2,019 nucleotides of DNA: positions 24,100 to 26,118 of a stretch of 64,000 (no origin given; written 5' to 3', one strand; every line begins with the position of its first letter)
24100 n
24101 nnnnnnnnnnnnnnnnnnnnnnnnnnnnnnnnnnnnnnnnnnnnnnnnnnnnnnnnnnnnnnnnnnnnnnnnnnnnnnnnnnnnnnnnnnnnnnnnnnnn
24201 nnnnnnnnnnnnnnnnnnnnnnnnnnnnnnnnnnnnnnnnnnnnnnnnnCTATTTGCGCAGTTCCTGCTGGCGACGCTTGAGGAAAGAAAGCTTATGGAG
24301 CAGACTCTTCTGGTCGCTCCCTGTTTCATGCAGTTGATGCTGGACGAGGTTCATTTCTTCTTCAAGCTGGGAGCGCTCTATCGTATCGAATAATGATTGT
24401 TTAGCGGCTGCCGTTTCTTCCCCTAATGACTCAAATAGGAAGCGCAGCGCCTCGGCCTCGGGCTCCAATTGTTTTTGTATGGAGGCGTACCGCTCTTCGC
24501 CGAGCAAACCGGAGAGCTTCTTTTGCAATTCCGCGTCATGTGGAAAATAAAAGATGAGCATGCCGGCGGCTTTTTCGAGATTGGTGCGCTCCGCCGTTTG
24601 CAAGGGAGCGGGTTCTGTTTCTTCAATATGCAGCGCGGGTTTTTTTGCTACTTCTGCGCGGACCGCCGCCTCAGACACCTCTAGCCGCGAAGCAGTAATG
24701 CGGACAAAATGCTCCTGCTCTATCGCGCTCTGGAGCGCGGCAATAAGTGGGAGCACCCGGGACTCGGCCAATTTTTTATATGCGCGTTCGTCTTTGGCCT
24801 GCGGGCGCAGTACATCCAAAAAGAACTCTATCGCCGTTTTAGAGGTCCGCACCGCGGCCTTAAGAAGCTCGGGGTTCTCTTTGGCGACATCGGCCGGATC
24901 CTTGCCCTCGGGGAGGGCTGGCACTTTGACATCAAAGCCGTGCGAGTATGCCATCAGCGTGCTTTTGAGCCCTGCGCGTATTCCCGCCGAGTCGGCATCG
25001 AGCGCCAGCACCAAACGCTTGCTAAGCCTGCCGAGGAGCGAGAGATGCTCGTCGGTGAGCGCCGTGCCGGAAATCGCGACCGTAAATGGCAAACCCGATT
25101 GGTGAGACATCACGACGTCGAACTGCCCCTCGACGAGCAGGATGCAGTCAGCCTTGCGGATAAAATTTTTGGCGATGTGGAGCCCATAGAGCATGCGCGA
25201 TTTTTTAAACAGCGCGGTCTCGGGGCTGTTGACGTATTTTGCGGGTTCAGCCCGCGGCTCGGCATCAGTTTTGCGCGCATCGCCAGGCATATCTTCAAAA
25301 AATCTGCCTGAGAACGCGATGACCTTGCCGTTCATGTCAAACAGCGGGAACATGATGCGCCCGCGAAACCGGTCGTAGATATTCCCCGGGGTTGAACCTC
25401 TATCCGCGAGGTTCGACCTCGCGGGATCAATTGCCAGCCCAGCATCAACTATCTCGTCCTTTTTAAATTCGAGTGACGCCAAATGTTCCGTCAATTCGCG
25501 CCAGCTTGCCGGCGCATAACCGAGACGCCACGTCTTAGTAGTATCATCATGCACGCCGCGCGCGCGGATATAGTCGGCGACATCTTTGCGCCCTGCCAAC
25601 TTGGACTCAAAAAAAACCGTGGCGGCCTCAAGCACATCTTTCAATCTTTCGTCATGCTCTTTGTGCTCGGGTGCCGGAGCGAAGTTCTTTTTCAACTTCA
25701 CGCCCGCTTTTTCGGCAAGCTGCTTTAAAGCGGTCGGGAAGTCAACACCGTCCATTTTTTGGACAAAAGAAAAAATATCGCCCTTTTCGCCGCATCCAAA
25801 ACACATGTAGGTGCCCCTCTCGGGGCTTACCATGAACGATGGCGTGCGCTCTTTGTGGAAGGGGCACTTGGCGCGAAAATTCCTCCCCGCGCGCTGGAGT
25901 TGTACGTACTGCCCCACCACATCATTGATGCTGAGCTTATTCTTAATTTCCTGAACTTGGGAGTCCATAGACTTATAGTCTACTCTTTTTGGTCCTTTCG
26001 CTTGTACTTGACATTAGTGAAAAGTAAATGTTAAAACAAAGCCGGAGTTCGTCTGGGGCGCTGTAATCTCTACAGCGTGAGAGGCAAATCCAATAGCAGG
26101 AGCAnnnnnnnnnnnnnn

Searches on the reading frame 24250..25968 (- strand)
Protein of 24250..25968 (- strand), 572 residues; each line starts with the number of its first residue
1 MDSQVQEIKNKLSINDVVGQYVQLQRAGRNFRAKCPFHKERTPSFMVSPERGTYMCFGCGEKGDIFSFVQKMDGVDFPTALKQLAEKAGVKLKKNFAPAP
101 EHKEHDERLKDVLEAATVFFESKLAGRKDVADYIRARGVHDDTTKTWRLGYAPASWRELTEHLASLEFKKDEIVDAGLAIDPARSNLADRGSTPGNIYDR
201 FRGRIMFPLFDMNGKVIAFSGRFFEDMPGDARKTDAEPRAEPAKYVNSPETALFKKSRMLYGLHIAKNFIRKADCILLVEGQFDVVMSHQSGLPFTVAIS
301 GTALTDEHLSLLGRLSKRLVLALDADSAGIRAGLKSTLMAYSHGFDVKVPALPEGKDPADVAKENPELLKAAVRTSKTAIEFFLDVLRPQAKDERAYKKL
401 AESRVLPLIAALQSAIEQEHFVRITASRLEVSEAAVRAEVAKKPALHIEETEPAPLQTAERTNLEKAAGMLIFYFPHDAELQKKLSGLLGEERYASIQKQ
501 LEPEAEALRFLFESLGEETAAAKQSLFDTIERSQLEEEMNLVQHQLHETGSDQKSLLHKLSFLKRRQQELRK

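Call 7: search_protein_families(library=pfam, proteins=[window:24250-25968:-], max_evalue=0.01)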
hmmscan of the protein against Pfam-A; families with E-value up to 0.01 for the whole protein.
window:24250-25968:- (572 aa): 6 families
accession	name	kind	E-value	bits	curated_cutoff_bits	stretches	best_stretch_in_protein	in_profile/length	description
PF01807.25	Zn_ribbon_DnaG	-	1e-34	118.7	24.9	1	3-94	4-95/98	CHC2 zinc finger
PF08275.17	DNAG_N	-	5.2e-32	111.1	26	1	119-267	1-128/128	DNA primase catalytic core, N-terminal domain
PF13155.12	Toprim_2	-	9e-15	55.3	22.1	1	278-361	2-87/88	Toprim-like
PF13662.12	Toprim_4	-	4.2e-11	43.4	25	1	275-348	2-82/85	Toprim domain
PF01751.28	Toprim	-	1.9e-05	25.2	23.1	1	276-337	2-77/96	Toprim domain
PF10410.14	DnaB_bind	-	0.0008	20.1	20.6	1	402-433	24-55/56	DnaB-helicase binding domain of primase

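Call 34: find_related_loci(query=window:24250-25968:-, collection=genome_contigs, flank=6000)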
Query window:24250-25968:- (572 aa) in genome_contigs; peptide patterns used: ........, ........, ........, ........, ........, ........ (x = any residue, [..] = any of these).
122 stretches matched a pattern; 76 encode a relative of the query (tblastn E <= 1e-3); 75 distinct loci.
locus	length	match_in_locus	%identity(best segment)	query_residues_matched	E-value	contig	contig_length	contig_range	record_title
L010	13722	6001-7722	61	2-572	0e+0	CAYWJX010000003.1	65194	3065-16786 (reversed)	MAG TPA_asm: uncultured Candidatus Saccharibacteria bacterium isolate binchicken_co3_505 genome assembly, contig: NODE_1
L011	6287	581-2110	66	1-519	0e+0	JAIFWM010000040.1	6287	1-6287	MAG: Candidatus Parcubacteria bacterium isolate viral-cat_47_11 PAFVLPS_2018_scaffold_65588, whole genome shotgun sequen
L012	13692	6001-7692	59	1-572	0e+0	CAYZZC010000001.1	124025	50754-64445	MAG TPA_asm: uncultured Candidatus Saccharibacteria bacterium isolate ERP113451_co3_31 genome assembly, contig: NODE_37_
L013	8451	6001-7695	58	1-572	0e+0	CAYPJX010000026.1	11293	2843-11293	MAG TPA_asm: uncultured Candidatus Saccharibacteria bacterium isolate SRP286056_co2_22 genome assembly, contig: NODE_956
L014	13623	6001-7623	60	1-541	0e+0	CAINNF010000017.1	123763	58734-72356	Candidatus Adlerbacteria bacterium isolate C24_bin-0997 genome assembly, contig: bin-0997:17/25, whole genome shotgun se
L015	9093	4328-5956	62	1-538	0e+0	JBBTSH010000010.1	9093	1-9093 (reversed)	MAG: Patescibacteria group bacterium isolate H43-bin068_1 H43_bin068_1_000000000010, whole genome shotgun sequence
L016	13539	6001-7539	63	5-519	0e+0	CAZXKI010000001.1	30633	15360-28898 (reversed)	MAG TPA_asm: uncultured Candidatus Saccharibacteria bacterium isolate SRP292972_co1_114 genome assembly, contig: NODE_73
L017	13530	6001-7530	64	3-521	0e+0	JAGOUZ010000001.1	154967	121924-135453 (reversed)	MAG: Candidatus Paceibacterota bacterium isolate Gw_Eff_bin_534 Gw_Eff_89_length_154967_cov_7.020499, whole genome shotg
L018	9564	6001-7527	62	5-523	0e+0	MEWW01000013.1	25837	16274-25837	MAG: Candidatus Adlerbacteria bacterium RIFCSPHIGHO2_12_FULL_53_18 rifcsphigho2_12_scaffold_5378, whole genome shotgun s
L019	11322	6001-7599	60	4-540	0e+0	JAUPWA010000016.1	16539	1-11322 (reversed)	MAG: Patescibacteria group bacterium isolate erpe_2018_sw_42hr_WHONDRS-SW48-000099_B_bin.61 scaffold_286510, whole genom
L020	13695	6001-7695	58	3-572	0e+0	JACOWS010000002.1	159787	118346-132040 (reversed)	MAG: Patescibacteria group bacterium isolate NC_groundwater_132_Ag_S-0.1um_53_12 S4_GD2017_2_S1_scaffold_79, whole genom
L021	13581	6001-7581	60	1-545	0e+0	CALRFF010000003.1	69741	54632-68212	MAG: Candidatus Nomurabacteria bacterium isolate TH-Jun18-118 genome assembly, contig: TH-Jun18-C617, whole genome shotg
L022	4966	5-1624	59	33-572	0e+0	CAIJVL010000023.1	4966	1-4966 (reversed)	Candidatus Adlerbacteria bacterium isolate T7-022_bin-222 genome assembly, contig: bin-222:23/69, whole genome shotgun s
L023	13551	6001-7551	60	1-523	0e+0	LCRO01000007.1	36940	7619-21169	MAG: Candidatus Adlerbacteria bacterium GW2011_GWA1_54_10 UY83_C0007, whole genome shotgun sequence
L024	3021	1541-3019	62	1-488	0e+0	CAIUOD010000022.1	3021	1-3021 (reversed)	Candidatus Adlerbacteria bacterium isolate MJ-time_bin-4889 genome assembly, contig: bin-4889:22/41, whole genome shotgu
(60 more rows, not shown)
